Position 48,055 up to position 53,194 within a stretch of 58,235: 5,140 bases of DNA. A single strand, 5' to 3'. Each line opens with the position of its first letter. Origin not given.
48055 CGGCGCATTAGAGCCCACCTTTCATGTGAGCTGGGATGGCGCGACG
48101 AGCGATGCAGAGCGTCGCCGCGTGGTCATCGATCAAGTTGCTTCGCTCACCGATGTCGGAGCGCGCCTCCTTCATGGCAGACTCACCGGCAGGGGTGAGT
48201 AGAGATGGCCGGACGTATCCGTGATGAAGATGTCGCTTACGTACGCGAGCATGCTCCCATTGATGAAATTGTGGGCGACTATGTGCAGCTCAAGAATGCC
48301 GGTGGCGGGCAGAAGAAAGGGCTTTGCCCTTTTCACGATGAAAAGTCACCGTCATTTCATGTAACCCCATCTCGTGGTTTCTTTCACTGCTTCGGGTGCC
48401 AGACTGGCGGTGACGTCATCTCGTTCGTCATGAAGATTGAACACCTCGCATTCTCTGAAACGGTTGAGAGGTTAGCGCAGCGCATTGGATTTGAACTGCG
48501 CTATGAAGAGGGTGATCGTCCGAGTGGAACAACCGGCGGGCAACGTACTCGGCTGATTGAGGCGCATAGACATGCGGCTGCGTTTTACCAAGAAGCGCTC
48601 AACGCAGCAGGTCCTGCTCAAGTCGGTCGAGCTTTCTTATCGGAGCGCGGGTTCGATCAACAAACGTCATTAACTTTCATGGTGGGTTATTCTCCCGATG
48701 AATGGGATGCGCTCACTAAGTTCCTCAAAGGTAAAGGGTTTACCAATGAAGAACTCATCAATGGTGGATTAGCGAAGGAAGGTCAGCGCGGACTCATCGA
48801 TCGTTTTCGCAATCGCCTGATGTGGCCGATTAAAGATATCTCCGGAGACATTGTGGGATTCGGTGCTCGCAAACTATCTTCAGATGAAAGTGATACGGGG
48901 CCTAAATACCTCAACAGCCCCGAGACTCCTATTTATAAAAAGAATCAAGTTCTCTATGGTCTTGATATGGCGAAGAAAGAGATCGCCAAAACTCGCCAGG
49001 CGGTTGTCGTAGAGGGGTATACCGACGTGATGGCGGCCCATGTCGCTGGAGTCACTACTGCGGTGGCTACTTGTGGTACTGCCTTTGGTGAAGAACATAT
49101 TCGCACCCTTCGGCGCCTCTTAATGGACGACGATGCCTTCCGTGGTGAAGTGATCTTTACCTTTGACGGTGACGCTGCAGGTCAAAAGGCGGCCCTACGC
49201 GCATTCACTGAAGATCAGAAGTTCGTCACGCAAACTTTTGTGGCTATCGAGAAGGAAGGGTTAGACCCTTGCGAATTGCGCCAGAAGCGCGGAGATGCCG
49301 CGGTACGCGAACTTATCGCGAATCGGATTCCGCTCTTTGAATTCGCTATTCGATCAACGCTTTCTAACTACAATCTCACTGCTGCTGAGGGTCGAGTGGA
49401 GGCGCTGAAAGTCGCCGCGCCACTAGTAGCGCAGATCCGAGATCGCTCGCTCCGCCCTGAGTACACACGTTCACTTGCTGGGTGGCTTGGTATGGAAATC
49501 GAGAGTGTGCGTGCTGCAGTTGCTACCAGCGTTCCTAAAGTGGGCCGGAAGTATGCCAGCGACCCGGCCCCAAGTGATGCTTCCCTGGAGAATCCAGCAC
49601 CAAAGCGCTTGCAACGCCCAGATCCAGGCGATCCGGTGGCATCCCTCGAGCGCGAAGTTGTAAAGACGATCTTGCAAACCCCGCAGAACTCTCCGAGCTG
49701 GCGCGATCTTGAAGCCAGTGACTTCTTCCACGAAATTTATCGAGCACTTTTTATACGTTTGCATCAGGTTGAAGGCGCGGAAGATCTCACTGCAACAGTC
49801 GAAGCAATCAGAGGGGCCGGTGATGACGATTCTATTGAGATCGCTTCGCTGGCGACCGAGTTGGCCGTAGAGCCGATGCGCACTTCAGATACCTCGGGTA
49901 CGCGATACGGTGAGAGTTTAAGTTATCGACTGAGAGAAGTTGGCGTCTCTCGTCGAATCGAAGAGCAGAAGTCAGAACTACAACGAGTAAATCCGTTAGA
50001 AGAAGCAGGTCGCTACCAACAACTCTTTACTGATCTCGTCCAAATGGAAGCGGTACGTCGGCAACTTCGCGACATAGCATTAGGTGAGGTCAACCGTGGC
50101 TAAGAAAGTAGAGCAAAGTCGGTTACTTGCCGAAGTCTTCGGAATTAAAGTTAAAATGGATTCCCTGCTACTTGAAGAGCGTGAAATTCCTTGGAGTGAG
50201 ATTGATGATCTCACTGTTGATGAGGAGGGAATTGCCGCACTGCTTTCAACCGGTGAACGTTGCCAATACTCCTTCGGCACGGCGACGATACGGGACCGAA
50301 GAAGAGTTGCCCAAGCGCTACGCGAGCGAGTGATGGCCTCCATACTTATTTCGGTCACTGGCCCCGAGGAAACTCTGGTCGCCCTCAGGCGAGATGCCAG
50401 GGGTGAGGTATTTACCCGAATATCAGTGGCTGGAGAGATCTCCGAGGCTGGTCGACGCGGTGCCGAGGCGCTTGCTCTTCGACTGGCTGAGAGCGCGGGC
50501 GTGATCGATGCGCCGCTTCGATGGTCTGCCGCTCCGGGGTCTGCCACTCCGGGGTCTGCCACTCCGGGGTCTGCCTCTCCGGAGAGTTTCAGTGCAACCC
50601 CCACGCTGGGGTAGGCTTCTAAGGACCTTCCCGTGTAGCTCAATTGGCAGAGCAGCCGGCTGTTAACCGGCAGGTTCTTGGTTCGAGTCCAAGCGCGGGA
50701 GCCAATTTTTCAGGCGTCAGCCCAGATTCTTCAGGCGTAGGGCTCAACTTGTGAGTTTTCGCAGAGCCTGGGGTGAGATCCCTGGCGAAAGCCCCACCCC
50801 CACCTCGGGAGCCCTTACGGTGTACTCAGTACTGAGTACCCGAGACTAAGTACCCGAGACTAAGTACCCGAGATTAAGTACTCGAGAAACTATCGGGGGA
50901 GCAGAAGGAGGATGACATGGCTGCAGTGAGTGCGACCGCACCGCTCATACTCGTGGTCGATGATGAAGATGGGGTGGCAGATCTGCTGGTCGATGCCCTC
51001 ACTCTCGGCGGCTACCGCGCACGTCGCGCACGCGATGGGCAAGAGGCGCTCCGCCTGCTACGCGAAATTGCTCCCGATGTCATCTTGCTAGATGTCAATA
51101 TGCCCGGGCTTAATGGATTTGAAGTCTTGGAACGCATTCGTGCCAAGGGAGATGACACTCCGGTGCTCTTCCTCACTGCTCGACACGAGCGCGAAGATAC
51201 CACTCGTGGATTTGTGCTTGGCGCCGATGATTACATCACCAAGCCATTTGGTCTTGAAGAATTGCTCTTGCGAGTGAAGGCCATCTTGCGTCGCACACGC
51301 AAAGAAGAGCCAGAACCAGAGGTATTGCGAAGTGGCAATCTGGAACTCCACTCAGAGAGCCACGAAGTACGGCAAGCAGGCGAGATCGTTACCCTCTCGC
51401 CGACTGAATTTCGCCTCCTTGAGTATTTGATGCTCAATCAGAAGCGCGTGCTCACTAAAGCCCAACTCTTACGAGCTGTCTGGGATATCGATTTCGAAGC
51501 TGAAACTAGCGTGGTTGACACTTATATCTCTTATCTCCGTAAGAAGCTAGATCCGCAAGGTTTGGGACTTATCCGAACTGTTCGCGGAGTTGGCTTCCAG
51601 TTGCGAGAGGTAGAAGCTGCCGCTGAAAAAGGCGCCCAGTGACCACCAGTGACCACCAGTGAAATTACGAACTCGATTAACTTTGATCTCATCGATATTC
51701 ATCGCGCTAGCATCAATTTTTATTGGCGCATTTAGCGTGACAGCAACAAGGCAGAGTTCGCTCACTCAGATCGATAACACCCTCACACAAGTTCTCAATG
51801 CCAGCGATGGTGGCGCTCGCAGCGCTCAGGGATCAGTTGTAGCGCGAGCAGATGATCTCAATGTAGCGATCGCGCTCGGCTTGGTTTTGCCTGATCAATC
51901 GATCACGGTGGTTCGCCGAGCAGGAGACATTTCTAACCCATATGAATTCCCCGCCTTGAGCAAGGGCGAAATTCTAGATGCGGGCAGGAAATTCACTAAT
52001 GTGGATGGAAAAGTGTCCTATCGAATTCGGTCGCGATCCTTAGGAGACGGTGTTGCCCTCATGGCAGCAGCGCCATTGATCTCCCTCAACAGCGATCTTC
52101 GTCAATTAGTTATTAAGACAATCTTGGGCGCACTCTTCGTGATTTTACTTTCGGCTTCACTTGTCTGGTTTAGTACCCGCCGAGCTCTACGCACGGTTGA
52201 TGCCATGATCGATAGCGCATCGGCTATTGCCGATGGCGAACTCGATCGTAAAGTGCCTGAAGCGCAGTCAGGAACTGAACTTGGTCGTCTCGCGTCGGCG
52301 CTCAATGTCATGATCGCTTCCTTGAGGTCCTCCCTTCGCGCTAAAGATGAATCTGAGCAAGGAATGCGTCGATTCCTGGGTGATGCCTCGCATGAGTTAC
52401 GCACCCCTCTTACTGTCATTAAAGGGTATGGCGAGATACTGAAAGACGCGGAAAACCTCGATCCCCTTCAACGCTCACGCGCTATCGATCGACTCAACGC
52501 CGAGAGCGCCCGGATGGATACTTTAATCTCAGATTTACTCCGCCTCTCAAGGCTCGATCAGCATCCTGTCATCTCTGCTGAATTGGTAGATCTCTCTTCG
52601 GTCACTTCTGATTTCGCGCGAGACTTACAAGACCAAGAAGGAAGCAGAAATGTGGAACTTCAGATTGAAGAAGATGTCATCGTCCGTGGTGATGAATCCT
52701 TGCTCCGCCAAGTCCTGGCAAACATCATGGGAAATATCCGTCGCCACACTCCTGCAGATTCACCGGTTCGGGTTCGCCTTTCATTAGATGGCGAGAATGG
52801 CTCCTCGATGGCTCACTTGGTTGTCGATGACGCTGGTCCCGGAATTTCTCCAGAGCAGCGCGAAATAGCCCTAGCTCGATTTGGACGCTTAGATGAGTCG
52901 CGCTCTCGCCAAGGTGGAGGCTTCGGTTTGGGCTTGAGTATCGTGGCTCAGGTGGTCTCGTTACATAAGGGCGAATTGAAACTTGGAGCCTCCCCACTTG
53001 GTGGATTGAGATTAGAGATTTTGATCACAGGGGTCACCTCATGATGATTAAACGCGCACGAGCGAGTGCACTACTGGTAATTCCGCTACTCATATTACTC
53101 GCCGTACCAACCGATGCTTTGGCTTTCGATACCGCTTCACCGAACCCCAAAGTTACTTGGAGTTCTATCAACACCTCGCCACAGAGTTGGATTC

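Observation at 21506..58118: A dozen or more unrelated short tandem-repeat arrays, almost all sitting exactly on gene boundaries of a very compact genome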

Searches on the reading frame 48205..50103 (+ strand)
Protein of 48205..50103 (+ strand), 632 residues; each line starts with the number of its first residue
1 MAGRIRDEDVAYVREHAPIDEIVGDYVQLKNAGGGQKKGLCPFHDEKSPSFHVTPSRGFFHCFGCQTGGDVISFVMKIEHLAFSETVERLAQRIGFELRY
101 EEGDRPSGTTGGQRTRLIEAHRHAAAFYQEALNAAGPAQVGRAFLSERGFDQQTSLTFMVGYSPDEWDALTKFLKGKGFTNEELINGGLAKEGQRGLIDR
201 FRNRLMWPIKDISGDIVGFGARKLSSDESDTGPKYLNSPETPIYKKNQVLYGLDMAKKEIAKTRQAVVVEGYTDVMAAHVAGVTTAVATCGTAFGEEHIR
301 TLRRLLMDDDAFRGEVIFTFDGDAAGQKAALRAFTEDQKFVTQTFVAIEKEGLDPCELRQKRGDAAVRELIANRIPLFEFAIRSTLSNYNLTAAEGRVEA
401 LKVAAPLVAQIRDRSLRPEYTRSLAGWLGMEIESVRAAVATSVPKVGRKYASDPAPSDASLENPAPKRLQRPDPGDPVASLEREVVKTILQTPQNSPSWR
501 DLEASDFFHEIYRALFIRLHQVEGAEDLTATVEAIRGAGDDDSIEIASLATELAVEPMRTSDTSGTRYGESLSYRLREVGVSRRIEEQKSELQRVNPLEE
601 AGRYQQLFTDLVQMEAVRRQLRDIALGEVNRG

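Call 6: search_protein_families(library=pfam, proteins=[window:48205-50103:+])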
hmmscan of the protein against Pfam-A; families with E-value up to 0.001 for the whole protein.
window:48205-50103:+ (632 aa): 7 families
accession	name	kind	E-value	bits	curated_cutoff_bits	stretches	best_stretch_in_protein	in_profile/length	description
PF08275.17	DNAG_N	-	1e-37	129.5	26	1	127-257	1-128/128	DNA primase catalytic core, N-terminal domain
PF01807.25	Zn_ribbon_DnaG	-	5.7e-32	109.9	24.9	1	7-101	3-96/98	CHC2 zinc finger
PF10410.14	DnaB_bind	-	8.9e-17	61.5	20.6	1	378-431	1-54/56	DnaB-helicase binding domain of primase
PF13662.12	Toprim_4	-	2.1e-15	57.1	25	1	265-335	2-72/85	Toprim domain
PF13155.12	Toprim_2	-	1.2e-13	51.7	22.1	1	267-357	1-86/88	Toprim-like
PF01751.28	Toprim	-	1.3e-09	38.6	23.1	1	266-335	2-78/96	Toprim domain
PF08278.16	DnaG_DnaB_bind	-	4e-09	37.3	29.1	1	482-607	1-124/124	DNA primase DnaG DnaB-binding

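Call 9: find_related_loci(query=window:48205-50103:+, collection=genome_contigs, flank=10000)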
Query window:48205-50103:+ (632 aa) in genome_contigs; peptide patterns used: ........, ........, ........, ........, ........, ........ (x = any residue, [..] = any of these).
600 stretches matched a pattern (row limit reached: there are more); 552 encode a relative of the query (tblastn E <= 1e-3); the best 80 are kept; 80 distinct loci.
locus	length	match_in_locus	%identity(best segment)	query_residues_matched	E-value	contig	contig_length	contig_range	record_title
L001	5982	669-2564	99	1-632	0e+0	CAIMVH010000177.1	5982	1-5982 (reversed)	MAG: uncultured actinobacterium isolate ErkenSummer_bin-4304 genome assembly, contig: bin-4304:177/181, whole genome sho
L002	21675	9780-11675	97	1-632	0e+0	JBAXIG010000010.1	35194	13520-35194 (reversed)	MAG: Actinomycetes bacterium isolate ELA343 MAG343_10, whole genome shotgun sequence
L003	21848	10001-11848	64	1-629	0e+0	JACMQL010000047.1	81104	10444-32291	MAG: Actinomycetota bacterium isolate LF-bin-426 FL-bin-426-contig-k141_2640436, whole genome shotgun sequence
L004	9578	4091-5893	64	1-628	0e+0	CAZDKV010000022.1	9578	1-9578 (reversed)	MAG TPA_asm: uncultured Candidatus Nanopelagicus sp. isolate binchicken_co225_36 genome assembly, contig: NODE_2879_leng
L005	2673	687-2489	64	1-628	0e+0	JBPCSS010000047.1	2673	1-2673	MAG: Candidatus Nanopelagicus sp. S1Ck117_1409880_flag_0_multi_8.9718_len_2673, whole genome shotgun sequence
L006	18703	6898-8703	64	1-628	0e+0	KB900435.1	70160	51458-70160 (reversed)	actinobacterium SCGC AAA278-I18 genomic scaffold A278I18DRAFT_NODE-unique_4_len_70160.4, whole genome shotgun sequence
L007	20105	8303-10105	64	1-628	0e+0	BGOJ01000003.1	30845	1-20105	Candidatus Planktophila sp. BS7 DNA, tig00002006, whole genome shotgun sequence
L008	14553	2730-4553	62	1-629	0e+0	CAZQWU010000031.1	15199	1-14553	MAG TPA_asm: uncultured Bifidobacterium sp. isolate SRP124364_co1_21 genome assembly, contig: NODE_4094_length_15199_cov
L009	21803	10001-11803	64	1-628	0e+0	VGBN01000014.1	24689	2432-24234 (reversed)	MAG: Actinomycetota bacterium isolate K_Offshore_40m_m2_034 K_Offshore_40m_m2_034_Ga0194133_10003024, whole genome shotg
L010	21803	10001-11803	63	1-628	0e+0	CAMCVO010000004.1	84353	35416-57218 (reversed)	MAG: Bifidobacterium breve isolate ME-08apr19-276 genome assembly, contig: ME-08apr19-C514, whole genome shotgun sequenc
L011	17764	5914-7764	64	1-629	0e+0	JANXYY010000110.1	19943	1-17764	MAG: Actinomycetes bacterium isolate GL140_4_metabat_142 GL140_4_k141_1658505, whole genome shotgun sequence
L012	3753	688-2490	63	1-628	0e+0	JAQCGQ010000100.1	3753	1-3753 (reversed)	MAG: Actinomycetota bacterium isolate casp40-mb.21 NODE_54941_length_3753_cov_0.068418, whole genome shotgun sequence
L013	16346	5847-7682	63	1-626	0e+0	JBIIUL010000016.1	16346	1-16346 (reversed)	MAG: Candidatus Planktophila sp. isolate ME2004-08-06_3300043437_group2_bin96 Rohwer_bin271_scaffold_3081_c1, whole geno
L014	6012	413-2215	63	1-628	0e+0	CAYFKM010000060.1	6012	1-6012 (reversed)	MAG TPA_asm: uncultured Candidatus Nanopelagicus sp. isolate ERP107066_co1_111 genome assembly, contig: NODE_17592_lengt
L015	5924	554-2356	63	1-628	0e+0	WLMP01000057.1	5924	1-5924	MAG: Actinomycetota bacterium isolate UFOp-RH-20apr16-308 RH-20apr16-308-c57, whole genome shotgun sequence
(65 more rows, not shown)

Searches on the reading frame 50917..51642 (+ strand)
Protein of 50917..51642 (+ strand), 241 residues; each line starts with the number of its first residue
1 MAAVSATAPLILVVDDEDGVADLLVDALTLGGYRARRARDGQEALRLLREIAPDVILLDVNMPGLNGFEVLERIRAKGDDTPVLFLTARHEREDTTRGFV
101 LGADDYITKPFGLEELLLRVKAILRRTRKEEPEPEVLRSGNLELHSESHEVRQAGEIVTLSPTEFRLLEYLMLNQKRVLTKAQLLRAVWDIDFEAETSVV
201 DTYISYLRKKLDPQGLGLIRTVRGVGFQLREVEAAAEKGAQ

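Call 6: search_protein_families(library=pfam, proteins=[window:50917-51642:+])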
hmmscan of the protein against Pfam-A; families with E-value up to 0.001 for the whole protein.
window:50917-51642:+ (241 aa): 2 families
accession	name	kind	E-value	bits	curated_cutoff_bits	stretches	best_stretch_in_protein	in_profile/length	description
PF00072.30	Response_reg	-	4.2e-31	107.8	30.2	1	11-120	1-110/111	Response regulator receiver domain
PF00486.34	Trans_reg_C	-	5e-25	87.8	26.2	1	156-229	2-77/77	Transcriptional regulatory protein, C terminal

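Call 42: find_encoding_contigs(protein=window:50917-51642:+, flank=10000, max_places=10)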
Protein window:50917-51642:+ (241 aa): 12 contigs read that carry it; 8 places shown.
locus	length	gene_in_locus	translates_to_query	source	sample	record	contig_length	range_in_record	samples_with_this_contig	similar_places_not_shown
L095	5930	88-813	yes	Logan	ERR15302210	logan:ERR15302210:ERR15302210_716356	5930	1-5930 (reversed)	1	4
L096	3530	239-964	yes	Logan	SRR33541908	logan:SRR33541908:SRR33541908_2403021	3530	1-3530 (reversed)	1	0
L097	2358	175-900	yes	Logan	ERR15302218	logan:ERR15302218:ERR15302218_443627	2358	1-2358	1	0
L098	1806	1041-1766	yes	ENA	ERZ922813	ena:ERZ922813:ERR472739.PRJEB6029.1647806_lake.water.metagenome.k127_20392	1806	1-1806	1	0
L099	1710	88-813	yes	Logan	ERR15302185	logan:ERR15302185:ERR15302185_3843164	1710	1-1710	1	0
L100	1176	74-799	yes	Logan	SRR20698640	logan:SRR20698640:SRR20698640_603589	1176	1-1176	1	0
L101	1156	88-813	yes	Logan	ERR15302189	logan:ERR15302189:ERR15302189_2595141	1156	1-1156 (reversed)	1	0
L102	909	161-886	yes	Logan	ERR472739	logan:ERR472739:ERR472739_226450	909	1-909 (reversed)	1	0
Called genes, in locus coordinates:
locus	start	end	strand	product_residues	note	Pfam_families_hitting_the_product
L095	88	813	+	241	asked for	PF00072:Response_reg, PF00486:Trans_reg_C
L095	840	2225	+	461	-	PF00672:HAMP, PF00512:HisKA, PF02518:HATPase_c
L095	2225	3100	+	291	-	PF19647:Septknot (weak)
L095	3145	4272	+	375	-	PF08245:Mur_ligase_M, PF08353:MurT_C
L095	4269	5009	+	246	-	PF07685:GATase_3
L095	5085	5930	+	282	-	?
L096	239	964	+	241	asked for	PF00072:Response_reg, PF00486:Trans_reg_C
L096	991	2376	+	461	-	PF00672:HAMP, PF00512:HisKA, PF02518:HATPase_c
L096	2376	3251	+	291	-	PF19647:Septknot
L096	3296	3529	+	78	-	?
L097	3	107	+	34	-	?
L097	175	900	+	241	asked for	PF00072:Response_reg, PF00486:Trans_reg_C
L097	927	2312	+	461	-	PF00672:HAMP, PF00512:HisKA, PF02518:HATPase_c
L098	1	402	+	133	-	?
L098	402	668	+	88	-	-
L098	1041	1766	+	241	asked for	PF00072:Response_reg, PF00486:Trans_reg_C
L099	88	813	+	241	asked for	PF00072:Response_reg, PF00486:Trans_reg_C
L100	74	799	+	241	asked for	PF00072:Response_reg, PF00486:Trans_reg_C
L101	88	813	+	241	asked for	PF00072:Response_reg, PF00486:Trans_reg_C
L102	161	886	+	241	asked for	PF00072:Response_reg, PF00486:Trans_reg_C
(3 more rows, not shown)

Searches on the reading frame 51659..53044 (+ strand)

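Call 6: search_protein_families(library=pfam, proteins=[window:51659-53044:+])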
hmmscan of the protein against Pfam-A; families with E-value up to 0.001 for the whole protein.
window:51659-53044:+ (461 aa): 3 families
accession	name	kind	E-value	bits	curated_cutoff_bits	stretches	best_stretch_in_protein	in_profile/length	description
PF02518.31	HATPase_c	-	6.5e-21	75.3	26.4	1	344-454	1-105/111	Histidine kinase-, DNA gyrase B-, and HSP90-like ATPase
PF00512.31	HisKA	-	2.6e-18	66.3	26.9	1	236-301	2-65/66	His Kinase A (phospho-acceptor) domain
PF00672.30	HAMP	-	6.8e-11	42.8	25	1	172-223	2-52/53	HAMP domain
